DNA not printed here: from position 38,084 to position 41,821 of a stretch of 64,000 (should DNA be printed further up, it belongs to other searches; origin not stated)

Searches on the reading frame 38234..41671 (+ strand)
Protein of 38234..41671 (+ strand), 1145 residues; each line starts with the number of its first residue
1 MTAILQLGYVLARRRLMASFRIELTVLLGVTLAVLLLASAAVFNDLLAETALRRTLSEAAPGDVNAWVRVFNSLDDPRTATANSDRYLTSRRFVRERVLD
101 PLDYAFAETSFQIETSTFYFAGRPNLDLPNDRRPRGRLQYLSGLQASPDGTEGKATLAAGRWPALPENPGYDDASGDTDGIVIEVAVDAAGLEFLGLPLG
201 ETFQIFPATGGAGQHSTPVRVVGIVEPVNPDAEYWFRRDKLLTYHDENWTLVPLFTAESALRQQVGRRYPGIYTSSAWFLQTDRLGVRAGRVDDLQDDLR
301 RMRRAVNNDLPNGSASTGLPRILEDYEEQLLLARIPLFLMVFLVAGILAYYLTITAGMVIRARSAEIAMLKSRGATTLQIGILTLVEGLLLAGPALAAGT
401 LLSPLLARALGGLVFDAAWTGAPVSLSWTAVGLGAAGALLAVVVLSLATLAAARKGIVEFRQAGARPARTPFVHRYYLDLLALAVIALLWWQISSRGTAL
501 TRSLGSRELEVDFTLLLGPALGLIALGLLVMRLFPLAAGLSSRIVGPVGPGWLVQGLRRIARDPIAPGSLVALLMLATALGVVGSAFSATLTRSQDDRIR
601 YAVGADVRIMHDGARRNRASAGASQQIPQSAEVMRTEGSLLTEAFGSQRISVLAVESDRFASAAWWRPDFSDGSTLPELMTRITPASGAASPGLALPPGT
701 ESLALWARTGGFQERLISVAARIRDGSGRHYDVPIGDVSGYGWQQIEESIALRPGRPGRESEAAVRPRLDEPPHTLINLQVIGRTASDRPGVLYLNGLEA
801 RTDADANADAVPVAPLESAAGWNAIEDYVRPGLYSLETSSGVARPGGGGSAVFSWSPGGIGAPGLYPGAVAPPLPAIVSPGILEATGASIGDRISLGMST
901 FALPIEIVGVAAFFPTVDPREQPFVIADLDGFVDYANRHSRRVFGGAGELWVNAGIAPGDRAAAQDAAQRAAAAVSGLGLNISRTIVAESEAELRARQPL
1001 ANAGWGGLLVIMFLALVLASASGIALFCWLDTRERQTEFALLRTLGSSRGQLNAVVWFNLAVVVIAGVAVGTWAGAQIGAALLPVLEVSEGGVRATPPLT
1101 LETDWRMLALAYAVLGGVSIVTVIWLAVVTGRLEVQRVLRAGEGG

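Call 10: search_protein_families(library=pfam, proteins=[window:38234-41671:+])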
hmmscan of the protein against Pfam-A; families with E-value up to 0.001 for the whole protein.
window:38234-41671:+ (1145 aa): 1 family
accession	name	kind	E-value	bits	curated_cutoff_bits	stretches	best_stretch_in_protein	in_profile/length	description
PF02687.27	FtsX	-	2.5e-13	50.5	25.5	2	1011-1128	2-111/120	FtsX-like permease C-terminal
